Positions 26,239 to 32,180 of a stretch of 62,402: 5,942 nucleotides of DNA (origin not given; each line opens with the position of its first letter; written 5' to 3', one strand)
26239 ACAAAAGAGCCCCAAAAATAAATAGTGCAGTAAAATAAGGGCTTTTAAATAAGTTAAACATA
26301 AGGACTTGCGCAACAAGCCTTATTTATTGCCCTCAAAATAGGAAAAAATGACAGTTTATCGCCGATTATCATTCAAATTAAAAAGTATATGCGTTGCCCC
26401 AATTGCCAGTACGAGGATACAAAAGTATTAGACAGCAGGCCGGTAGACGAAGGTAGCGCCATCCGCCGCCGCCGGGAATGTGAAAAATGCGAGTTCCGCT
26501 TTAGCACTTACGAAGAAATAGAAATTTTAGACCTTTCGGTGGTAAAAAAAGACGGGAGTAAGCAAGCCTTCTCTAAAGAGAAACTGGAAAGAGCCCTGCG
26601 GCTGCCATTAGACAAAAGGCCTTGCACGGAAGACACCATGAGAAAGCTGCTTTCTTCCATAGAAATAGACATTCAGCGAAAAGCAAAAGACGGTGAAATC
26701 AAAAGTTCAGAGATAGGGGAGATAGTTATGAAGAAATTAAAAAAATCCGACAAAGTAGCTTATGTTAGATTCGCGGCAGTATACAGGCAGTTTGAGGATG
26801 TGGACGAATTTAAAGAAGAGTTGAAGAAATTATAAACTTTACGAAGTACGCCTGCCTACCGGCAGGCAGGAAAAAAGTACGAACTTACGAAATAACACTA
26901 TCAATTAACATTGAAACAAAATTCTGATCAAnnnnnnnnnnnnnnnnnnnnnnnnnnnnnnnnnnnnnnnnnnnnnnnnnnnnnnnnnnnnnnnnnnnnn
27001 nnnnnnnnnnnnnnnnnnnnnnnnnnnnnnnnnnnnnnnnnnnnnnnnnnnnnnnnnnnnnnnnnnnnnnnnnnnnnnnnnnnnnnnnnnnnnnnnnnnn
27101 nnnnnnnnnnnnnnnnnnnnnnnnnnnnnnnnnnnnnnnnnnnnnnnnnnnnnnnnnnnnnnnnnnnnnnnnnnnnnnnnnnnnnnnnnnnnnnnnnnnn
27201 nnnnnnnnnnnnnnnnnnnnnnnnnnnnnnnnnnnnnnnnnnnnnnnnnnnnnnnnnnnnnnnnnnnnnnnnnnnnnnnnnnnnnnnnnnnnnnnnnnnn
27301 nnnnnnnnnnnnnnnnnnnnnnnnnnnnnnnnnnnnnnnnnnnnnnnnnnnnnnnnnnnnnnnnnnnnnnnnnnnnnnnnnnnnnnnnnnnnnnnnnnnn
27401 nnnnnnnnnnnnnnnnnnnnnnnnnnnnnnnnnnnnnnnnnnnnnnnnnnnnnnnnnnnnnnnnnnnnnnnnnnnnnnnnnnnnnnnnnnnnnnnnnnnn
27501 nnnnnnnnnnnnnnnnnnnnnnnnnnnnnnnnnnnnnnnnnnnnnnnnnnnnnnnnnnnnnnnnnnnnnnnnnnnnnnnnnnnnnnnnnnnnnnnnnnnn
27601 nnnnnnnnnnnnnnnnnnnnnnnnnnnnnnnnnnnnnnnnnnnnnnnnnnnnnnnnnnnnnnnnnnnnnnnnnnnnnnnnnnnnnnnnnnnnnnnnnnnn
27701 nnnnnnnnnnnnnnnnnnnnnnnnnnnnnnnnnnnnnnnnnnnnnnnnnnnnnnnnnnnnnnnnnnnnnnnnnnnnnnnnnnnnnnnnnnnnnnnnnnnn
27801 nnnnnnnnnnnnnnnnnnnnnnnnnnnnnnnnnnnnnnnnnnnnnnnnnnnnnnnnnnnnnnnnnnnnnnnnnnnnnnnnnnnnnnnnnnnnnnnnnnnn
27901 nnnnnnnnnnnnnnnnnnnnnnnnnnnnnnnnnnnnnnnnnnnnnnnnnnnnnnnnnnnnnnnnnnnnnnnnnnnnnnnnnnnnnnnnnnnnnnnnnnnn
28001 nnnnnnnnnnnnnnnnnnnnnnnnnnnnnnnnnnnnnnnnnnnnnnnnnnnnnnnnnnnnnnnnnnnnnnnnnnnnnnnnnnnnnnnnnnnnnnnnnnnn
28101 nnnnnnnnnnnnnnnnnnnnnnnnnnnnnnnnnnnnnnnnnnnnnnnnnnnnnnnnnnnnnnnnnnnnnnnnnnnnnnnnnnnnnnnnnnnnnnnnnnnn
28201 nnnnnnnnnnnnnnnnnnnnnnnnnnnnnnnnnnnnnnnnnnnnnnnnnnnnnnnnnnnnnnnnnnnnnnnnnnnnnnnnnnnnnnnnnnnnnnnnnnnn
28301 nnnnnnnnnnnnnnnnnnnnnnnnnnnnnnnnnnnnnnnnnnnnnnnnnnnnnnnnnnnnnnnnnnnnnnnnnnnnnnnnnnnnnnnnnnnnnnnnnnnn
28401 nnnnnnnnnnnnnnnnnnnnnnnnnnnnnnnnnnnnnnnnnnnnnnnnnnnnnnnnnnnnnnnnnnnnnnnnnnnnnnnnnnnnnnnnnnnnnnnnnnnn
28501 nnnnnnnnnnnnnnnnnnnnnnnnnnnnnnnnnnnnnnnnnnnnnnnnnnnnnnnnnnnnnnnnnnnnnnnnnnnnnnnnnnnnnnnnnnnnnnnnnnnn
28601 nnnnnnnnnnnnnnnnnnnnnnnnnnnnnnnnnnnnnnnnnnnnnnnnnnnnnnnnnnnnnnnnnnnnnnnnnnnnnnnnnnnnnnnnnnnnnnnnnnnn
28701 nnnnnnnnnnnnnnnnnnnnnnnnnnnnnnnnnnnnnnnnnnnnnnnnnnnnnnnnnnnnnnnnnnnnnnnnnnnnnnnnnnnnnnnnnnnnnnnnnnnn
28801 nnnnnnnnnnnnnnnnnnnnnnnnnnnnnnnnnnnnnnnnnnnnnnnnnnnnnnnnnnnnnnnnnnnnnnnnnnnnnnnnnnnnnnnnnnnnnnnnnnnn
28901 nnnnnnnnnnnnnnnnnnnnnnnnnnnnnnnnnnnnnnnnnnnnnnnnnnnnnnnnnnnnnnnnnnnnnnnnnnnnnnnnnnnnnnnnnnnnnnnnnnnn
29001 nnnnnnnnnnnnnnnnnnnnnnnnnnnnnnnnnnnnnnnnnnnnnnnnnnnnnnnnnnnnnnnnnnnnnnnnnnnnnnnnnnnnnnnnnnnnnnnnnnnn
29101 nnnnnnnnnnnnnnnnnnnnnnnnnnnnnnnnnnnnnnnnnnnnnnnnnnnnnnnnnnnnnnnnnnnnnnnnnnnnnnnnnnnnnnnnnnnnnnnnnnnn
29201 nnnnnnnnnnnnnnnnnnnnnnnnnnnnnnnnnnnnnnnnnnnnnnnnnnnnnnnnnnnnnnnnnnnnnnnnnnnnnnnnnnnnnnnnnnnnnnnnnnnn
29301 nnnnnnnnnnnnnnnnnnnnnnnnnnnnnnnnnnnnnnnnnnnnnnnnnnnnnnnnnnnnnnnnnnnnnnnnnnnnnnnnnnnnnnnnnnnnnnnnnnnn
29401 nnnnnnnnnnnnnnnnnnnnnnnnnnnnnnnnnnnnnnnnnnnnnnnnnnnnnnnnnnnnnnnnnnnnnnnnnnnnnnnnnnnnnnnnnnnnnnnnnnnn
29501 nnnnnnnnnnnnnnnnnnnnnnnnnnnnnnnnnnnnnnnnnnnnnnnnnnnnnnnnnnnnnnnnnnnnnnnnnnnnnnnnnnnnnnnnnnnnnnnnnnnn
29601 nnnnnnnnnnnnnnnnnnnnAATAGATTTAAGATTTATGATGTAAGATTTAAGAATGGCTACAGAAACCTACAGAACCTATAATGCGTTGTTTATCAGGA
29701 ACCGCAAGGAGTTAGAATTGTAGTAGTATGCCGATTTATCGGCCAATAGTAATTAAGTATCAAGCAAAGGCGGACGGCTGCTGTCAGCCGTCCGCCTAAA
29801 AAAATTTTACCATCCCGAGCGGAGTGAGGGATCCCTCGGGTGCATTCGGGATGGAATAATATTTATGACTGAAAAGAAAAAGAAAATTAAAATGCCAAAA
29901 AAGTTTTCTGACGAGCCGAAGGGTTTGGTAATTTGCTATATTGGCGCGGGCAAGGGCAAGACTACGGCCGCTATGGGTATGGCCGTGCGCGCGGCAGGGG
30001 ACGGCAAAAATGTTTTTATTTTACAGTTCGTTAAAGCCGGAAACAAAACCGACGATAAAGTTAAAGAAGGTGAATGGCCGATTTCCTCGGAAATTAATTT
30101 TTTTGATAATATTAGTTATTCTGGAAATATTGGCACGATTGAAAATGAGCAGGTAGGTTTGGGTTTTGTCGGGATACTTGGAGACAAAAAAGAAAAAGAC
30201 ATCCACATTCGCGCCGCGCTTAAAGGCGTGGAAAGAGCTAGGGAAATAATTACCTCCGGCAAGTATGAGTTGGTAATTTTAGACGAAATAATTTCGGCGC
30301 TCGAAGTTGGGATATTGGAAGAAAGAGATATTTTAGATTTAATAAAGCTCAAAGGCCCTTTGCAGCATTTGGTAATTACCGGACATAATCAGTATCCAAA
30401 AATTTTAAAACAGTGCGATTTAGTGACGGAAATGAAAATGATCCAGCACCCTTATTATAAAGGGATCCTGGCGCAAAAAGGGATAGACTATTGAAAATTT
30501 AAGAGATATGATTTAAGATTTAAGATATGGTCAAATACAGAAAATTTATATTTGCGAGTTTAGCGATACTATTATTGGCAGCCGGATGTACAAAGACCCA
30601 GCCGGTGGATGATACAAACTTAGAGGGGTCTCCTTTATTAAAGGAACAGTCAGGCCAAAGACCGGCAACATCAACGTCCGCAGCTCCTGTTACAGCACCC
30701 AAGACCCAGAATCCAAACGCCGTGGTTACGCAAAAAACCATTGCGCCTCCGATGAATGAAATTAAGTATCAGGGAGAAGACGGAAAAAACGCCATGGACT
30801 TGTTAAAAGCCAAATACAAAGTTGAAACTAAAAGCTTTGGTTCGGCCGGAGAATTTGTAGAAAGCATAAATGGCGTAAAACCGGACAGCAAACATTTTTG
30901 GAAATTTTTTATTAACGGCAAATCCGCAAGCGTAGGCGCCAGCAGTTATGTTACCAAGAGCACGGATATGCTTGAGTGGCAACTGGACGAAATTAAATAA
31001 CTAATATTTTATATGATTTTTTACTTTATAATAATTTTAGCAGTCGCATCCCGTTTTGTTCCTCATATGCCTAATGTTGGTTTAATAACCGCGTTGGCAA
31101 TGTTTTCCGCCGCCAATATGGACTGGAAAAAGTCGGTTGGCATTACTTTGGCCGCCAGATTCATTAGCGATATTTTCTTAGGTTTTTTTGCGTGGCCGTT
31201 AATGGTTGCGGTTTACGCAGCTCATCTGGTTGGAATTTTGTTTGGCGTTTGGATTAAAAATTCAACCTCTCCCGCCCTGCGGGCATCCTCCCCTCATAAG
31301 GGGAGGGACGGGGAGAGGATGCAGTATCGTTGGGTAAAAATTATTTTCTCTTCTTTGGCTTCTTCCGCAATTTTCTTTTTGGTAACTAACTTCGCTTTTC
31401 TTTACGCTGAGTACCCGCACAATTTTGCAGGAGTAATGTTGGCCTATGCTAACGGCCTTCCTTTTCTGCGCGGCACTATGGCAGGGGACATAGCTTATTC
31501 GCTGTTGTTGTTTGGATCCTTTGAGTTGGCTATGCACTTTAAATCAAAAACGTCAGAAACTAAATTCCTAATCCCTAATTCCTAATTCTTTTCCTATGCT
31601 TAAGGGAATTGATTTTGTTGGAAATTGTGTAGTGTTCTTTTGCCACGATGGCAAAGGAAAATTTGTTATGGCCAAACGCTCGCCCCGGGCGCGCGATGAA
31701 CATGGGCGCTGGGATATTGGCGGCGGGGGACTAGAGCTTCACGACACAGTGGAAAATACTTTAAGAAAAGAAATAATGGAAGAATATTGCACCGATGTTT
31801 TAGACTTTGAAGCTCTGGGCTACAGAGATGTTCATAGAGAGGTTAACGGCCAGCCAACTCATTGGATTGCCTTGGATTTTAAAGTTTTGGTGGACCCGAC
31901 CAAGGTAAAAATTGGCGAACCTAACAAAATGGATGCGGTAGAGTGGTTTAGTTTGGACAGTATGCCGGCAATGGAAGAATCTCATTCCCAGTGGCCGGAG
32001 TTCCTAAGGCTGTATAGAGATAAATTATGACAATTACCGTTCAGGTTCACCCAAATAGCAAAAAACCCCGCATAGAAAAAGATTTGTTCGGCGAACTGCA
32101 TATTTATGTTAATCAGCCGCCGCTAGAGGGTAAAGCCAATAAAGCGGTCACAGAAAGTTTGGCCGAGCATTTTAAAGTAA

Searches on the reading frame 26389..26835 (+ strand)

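Call 37: search_protein_families(library=pfam, proteins=[window:26389-26835:+], max_evalue=0.001)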
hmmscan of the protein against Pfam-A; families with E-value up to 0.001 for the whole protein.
window:26389-26835:+ (148 aa): 2 families
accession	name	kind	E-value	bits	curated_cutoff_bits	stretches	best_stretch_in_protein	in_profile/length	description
PF22811.2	Zn_ribbon_NrdR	-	3e-21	75.5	27.2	1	1-42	1-42/42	Transcriptional repressor NrdR-like, N-terminal domain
PF03477.21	ATP-cone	-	8e-20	71.6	25.8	1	50-137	2-87/88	ATP cone domain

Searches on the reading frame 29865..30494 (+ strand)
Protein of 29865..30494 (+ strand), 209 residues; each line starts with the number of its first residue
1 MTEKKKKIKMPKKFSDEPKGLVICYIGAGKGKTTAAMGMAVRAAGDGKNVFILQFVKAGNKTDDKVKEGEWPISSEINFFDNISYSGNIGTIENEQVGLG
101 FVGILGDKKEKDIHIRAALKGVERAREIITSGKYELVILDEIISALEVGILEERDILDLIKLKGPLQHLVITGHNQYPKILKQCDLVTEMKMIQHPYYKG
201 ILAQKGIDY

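Call 69: search_protein_families(library=pfam, proteins=[window:29865-30494:+], max_evalue=0.0001)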
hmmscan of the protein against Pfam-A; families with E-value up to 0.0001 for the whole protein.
window:29865-30494:+ (209 aa): 1 family
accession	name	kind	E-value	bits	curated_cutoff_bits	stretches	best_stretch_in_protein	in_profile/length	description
PF02572.21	CobA_CobO_BtuR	-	1.5e-50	172.2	25.7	1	19-209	2-172/172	ATP:corrinoid adenosyltransferase BtuR/CobO/CobP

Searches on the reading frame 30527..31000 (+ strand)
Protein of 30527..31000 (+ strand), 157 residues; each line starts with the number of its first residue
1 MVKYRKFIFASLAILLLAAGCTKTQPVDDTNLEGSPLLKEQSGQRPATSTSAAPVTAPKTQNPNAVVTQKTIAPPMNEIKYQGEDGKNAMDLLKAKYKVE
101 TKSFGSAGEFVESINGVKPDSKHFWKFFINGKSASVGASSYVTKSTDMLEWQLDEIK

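Call 69: search_protein_families(library=pfam, proteins=[window:30527-31000:+], max_evalue=0.0001)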
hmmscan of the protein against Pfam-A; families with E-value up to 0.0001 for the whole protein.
window:30527-31000:+ (157 aa): 1 family
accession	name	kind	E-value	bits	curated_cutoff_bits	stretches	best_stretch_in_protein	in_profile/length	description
PF14478.12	DUF4430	-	8e-15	55.5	23.8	1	86-154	1-71/72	Domain of unknown function (DUF4430)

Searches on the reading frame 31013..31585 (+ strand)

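Call 69: search_protein_families(library=pfam, proteins=[window:31013-31585:+], max_evalue=0.0001)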
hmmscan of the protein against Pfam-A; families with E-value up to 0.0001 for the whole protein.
window:31013-31585:+ (190 aa): 1 family
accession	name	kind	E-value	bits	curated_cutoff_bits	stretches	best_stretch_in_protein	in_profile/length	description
PF20221.3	DUF6580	-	7.9e-36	124.2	27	1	2-174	9-156/162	Family of unknown function (DUF6580)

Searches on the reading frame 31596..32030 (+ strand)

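Call 69: search_protein_families(library=pfam, proteins=[window:31596-32030:+], max_evalue=0.0001)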
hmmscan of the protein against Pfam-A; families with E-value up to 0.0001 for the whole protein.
window:31596-32030:+ (144 aa): 1 family
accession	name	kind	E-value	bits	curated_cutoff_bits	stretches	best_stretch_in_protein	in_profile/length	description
PF00293.34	NUDIX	-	7.5e-13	49.1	21.1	1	12-129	6-126/134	NUDIX domain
